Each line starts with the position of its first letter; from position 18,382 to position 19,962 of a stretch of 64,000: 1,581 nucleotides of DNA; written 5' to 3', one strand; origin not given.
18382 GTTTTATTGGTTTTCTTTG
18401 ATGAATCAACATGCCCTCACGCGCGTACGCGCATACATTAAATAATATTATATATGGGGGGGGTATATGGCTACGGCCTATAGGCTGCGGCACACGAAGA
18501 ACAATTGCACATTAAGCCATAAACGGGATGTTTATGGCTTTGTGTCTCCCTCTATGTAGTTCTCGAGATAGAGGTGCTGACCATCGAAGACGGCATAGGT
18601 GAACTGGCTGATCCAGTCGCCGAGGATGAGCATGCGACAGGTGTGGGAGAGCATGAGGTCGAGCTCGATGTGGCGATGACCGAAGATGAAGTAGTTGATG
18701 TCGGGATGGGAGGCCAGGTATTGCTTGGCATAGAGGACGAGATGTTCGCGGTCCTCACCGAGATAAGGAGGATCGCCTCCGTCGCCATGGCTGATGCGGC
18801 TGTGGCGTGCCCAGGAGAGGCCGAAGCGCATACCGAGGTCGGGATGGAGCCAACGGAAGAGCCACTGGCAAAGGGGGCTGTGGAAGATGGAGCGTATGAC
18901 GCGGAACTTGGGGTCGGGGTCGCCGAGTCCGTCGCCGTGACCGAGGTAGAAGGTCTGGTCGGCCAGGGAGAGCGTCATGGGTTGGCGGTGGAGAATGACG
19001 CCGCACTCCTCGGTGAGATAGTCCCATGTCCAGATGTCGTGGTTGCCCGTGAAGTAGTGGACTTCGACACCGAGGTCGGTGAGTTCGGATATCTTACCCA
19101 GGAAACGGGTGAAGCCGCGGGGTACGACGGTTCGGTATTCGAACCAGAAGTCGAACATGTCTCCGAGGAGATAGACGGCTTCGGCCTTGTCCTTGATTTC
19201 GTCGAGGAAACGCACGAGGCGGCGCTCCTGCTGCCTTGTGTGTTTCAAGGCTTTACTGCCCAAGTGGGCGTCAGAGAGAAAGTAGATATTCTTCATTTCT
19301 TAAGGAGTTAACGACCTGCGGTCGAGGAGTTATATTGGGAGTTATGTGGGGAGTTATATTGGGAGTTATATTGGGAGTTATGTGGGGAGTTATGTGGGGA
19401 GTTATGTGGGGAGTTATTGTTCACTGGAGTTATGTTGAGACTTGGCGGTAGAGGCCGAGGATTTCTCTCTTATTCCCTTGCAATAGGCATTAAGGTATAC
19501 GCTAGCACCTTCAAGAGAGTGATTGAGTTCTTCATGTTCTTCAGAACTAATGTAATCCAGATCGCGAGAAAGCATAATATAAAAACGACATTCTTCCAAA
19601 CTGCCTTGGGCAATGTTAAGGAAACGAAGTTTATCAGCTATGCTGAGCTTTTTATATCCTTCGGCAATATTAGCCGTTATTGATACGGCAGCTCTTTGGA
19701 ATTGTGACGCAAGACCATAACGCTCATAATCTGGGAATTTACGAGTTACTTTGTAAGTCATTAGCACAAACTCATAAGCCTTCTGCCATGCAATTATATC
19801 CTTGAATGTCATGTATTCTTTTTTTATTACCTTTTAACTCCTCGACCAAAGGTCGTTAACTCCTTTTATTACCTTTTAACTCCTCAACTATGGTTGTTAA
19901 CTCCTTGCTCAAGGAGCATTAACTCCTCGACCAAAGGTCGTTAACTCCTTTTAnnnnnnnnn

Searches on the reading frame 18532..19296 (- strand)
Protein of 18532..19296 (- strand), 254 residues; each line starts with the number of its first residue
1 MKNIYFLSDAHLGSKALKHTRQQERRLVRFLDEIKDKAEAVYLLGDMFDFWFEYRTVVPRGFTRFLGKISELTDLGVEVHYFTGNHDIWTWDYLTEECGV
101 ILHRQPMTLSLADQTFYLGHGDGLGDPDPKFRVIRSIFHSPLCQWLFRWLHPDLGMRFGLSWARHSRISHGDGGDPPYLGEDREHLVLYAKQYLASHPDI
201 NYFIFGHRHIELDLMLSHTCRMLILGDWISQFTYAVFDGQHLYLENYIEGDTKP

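Call 85: search_protein_families(library=pfam, proteins=[window:18532-19296:-], max_evalue=0.001)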
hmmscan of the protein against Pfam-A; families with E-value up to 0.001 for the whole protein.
window:18532-19296:- (254 aa): 1 family
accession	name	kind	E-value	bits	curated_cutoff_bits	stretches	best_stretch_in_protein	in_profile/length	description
PF12850.12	Metallophos_2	-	4.2e-05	24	27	0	4-125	3-91/154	Calcineurin-like phosphoesterase superfamily domain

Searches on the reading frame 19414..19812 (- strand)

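Call 85: search_protein_families(library=pfam, proteins=[window:19414-19812:-], max_evalue=0.001)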
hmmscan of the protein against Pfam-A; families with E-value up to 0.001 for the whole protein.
window:19414-19812:- (132 aa): 2 families
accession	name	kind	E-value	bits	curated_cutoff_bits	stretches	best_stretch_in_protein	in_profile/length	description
PF05635.17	23S_rRNA_IVP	-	7.9e-35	119.7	33.8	1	4-108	1-105/106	23S rRNA-intervening sequence protein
PF22296.2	bAvd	-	6.2e-07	30.3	40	1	7-101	2-94/107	bAvd-like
